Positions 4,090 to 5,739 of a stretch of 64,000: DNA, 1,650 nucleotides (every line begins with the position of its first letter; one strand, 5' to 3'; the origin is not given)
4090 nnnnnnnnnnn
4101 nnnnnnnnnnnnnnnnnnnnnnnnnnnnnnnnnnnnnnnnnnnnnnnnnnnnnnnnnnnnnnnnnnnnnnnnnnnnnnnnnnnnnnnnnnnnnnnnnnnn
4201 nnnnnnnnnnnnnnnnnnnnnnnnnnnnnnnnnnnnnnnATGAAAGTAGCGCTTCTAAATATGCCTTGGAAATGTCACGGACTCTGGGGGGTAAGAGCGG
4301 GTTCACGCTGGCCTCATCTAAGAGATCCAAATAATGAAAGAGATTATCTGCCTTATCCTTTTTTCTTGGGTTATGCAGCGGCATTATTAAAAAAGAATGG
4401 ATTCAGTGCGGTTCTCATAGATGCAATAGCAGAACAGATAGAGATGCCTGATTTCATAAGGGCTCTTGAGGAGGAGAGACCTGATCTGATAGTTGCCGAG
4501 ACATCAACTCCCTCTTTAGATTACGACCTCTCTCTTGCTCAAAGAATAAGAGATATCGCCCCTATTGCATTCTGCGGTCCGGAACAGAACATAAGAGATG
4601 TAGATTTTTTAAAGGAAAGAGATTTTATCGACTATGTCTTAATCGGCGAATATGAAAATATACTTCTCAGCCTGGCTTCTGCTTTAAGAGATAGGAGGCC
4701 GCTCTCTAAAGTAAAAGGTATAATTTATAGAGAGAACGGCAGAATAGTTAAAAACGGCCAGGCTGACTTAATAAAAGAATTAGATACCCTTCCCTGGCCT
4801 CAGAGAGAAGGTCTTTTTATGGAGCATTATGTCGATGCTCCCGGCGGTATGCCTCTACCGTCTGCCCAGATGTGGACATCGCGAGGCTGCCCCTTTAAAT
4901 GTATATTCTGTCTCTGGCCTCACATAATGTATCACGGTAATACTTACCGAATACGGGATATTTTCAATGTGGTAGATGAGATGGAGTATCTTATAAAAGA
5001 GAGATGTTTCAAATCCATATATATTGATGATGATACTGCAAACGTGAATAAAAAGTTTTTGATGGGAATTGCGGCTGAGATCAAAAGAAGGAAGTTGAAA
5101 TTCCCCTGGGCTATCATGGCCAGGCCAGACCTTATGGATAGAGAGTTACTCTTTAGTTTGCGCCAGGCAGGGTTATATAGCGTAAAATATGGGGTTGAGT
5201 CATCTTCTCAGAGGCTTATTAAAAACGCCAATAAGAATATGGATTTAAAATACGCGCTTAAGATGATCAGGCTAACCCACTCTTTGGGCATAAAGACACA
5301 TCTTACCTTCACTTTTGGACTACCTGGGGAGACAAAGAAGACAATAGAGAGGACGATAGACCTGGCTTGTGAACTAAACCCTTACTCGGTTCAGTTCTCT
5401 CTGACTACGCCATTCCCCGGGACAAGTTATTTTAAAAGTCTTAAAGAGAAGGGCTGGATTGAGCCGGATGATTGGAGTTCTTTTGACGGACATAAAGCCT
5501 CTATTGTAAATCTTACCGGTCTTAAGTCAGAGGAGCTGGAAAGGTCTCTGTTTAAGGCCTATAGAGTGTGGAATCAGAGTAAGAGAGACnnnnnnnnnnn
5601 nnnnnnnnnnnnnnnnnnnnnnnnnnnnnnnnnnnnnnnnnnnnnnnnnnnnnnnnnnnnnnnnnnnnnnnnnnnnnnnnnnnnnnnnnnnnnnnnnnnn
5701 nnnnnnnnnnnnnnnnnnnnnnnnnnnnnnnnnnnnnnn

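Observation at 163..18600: ABC-transporter-dependent glycan operon with exceptional radical-SAM tailoring capacity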

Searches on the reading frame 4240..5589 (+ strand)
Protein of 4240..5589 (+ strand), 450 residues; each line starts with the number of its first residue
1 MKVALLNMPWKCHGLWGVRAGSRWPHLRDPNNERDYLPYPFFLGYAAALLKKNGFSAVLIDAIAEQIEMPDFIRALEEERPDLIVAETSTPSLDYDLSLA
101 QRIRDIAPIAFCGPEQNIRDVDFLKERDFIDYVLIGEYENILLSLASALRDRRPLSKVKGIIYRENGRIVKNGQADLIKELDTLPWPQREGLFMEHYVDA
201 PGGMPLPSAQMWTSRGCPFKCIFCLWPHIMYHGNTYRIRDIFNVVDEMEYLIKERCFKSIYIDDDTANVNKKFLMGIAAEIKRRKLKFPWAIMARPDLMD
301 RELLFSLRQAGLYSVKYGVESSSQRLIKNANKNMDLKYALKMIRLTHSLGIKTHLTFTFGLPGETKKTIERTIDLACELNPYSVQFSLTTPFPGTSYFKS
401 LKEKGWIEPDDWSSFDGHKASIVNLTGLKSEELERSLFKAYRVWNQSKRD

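Call 41: find_related_loci(query=A2, collection=genome_contigs, flank=10000)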
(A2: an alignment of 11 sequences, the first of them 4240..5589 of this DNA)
Query A2 (450 aa) in genome_contigs; peptide patterns used: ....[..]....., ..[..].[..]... (x = any residue, [..] = any of these).
600 stretches matched a pattern (row limit reached: there are more); 567 encode a relative of the query (tblastn E <= 1e-3); the best 80 are kept; 80 distinct loci.
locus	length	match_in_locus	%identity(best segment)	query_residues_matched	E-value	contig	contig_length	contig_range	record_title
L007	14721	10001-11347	42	1-446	1e-126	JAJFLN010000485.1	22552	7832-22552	MAG: Candidatus Cloacimonadota bacterium isolate OFTM100 OFTM100_484, whole genome shotgun sequence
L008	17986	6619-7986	40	1-434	2e-113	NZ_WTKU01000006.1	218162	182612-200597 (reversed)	Psychromonas sp. SA13A SA11_scaffold6, whole genome shotgun sequence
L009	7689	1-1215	37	37-439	3e-91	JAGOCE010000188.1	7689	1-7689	Candidatus Ozemobacteraceae bacterium isolate Go_SlDig_bin_287 Go_SlDig_30250_length_7689_cov_7.307723, whole genome sho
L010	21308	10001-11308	35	1-441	7e-88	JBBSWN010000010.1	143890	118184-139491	MAG: Nanoarchaeota archaeon isolate H51-bin052_1 H51_bin052_1_000000000010, whole genome shotgun sequence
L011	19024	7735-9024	35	1-442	1e-86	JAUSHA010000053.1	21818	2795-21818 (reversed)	MAG: bacterium isolate E14_metabat.bin.161 E14_k141_1806972, whole genome shotgun sequence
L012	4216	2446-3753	34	2-442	4e-79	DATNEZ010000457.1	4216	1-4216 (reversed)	MAG TPA_asm: Candidatus Binatia bacterium isolate SMAG_U11281 k141_977805, whole genome shotgun sequence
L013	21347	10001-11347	44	1-448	3e-128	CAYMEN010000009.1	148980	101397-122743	MAG TPA_asm: uncultured bacterium isolate SRP263991_co7_86 genome assembly, contig: NODE_47_length_148980_cov_12.071123,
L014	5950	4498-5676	35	43-442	4e-65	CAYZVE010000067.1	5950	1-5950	MAG TPA_asm: uncultured archaeon isolate binchicken_co387_541 genome assembly, contig: NODE_19303_length_5950_cov_13.242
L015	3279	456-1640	33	40-441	2e-64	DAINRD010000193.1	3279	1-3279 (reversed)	MAG TPA_asm: Archaeoglobus sp. isolate CTOTU24189 NODE_732_length_3279_cov_6.569479, whole genome shotgun sequence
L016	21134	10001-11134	33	35-415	5e-61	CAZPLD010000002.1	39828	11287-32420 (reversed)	MAG TPA_asm: uncultured Candidatus Saccharibacteria bacterium isolate binchicken_co227_99 genome assembly, contig: NODE_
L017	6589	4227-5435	32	1-415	6e-58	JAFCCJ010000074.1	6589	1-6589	MAG: Candidatus Iainarchaeum archaeon isolate AB_3033_Bin_152 AB_3033_Bin_152_scaffold_54019, whole genome shotgun seque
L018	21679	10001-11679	30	30-441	4e-57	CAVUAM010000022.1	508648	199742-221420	MAG: Candidatus Bathyarchaeota archaeon isolate MFD01872.bin.1.205 genome assembly, contig: contig_47952, whole genome s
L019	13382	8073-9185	34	51-416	3e-56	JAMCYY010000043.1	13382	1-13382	MAG: Patescibacteria group bacterium isolate FK_Sedi_B_Bin.329 NODE_18082_length_13382_cov_5.70645, whole genome shotgun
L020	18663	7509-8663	32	30-416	3e-56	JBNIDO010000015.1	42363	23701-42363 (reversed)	MAG: Candidatus Bathyarchaeia archaeon isolate Bathy6-F36_MillC Bathy36__WFmsp_mb_bin.24_WF_000000001169, whole genome s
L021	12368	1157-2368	31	1-415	5e-56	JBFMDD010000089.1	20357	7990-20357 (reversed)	MAG: bacterium isolate MAG210 MAG210_89, whole genome shotgun sequence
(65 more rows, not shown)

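Call 70: search_protein_families(library=pfam, proteins=[L008:1012-2073:+, L008:2057-3268:+, L008:3342-4295:+, L008:4296-5486:+, L008:5541-6617:+, L008:6598-8457:+, L008:8457-10370:+, L008:10343-11218:+, L008:11600-13438:+, L008:13428-15296:+], max_evalue=0.0001)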
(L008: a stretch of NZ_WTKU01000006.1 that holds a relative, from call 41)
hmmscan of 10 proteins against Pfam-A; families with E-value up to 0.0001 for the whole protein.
L008:1012-2073:+ (353 aa): 1 family
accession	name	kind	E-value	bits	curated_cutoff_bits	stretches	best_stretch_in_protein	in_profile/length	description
PF04443.18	LuxE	-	9.8e-51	173.3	24.9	1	12-351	27-385/391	Acyl-protein synthetase, LuxE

L008:2057-3268:+ (403 aa): 1 family
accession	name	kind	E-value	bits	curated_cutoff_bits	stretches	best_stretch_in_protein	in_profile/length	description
PF05893.19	LuxC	-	2.2e-24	86.6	21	1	78-270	84-262/401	Acyl-CoA reductase (LuxC)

L008:3342-4295:+ (317 aa): 3 families
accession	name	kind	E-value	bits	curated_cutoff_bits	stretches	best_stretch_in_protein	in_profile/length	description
PF00535.33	Glycos_transf_2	-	1.6e-30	106.7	23.3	1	5-147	1-148/168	Glycosyl transferase family 2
PF13641.12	Glyco_tranf_2_3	-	3.5e-12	47.3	27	1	4-152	3-151/230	Glycosyltransferase like family 2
PF10111.15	Glyco_tranf_2_2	-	4.3e-05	23.6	27.3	1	5-130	1-132/276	Glycosyltransferase like family 2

L008:4296-5486:+ (396 aa): 2 families
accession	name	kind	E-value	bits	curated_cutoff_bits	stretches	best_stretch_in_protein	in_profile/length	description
PF03275.19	GLF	-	1.8e-65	220.9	26.3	1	155-373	1-203/203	UDP-galactopyranose mutase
PF13450.12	NAD_binding_8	-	3.4e-16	59.7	21.9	1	10-78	1-68/68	NAD(P)-binding Rossmann-like domain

L008:5541-6617:+ (358 aa): 3 families
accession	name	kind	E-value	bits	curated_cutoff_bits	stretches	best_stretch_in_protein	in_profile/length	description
PF16363.11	GDP_Man_Dehyd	-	1.1e-154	515.3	27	1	5-334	1-332/332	GDP-mannose 4,6 dehydratase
PF01370.27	Epimerase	-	1e-77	261.2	20.9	1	4-251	1-240/240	NAD dependent epimerase/dehydratase family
PF04321.23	RmlD_sub_bind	-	3.6e-08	33.3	27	1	3-161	2-130/287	RmlD substrate binding domain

L008:6598-8457:+ (619 aa): 2 families
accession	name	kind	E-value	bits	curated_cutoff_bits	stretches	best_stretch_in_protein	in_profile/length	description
PF04055.27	Radical_SAM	-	8e-23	81.9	29.5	1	241-405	3-166/166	Radical SAM superfamily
PF02310.24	B12-binding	-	2.4e-10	40.7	32.1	1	62-169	12-117/121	B12 binding domain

L008:8457-10370:+ (637 aa): 1 family
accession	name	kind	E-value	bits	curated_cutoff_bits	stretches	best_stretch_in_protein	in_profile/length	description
PF13524.12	Glyco_trans_1_2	-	8.6e-23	81.3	25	1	185-333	4-143/144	Glycosyl transferase-like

L008:10343-11218:+ (291 aa): 4 families
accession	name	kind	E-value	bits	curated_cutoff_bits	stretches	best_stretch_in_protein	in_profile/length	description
PF04321.23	RmlD_sub_bind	-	1.9e-34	119.5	27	1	9-253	1-246/287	RmlD substrate binding domain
PF01370.27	Epimerase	-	1e-14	55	20.9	1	11-158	1-167/240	NAD dependent epimerase/dehydratase family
PF16363.11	GDP_Man_Dehyd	-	9.4e-09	35.6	27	1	66-177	76-196/332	GDP-mannose 4,6 dehydratase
PF07993.18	NAD_binding_4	-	4.9e-05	23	20.1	0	57-159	80-200/258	Male sterility protein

L008:11600-13438:+ (612 aa): 2 families
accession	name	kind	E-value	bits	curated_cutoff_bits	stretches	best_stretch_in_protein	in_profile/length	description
PF04055.27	Radical_SAM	-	7.1e-21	75.5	29.5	1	234-397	3-165/166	Radical SAM superfamily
PF02310.24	B12-binding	-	1e-09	38.7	32.1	1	56-161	13-116/121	B12 binding domain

L008:13428-15296:+ (622 aa): 1 family
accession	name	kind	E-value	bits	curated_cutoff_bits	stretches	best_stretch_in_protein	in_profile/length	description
PF13524.12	Glyco_trans_1_2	-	6.4e-10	39.6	25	1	185-322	6-143/144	Glycosyl transferase-like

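Call 84: search_solved_structures(query=A2, max_evalue=0.001)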
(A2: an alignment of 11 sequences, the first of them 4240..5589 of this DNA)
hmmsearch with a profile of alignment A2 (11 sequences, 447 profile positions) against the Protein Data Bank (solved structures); distinct sequences matched with E-value up to 0.001: 11.
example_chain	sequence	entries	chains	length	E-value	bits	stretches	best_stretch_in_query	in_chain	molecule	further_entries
6fd2_B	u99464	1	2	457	2.9e-35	125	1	171-436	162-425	Putative apramycin biosynthetic oxidoreductase 4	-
9ccb_A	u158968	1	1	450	1.2e-20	76.8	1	103-400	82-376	Radical SAM core domain-containing protein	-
6wte_A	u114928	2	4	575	3.8e-18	68.6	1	210-394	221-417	B12-binding domain-containing protein | Tryptophan-C2-methyltransferase containing B12-binding domain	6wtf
9n1b_A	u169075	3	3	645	1.2e-14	57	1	100-379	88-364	Radical SAM protein | Radical SAM enzyme CysS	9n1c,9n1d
7kdx_A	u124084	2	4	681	9.8e-12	47.4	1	81-372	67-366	Methyltransferase TokK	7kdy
5ul2_A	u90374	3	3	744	1.1e-09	40.7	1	47-357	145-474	OxsB protein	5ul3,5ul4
2qgq_A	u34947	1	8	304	3.8e-07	32.3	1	206-387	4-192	Protein TM_1862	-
4jc0_A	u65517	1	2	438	5.8e-07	31.7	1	205-385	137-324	Ribosomal protein S12 methylthiotransferase RimO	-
6iad_A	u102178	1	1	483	0.00035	22.5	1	266-400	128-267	Histone acetyltransferase, ELP3 family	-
6iaz_A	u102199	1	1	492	0.00036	22.5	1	266-400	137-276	Histone acetyltransferase, ELP3 family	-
6ia8_A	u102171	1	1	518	0.0004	22.3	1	266-400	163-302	Histone acetyltransferase, ELP3 family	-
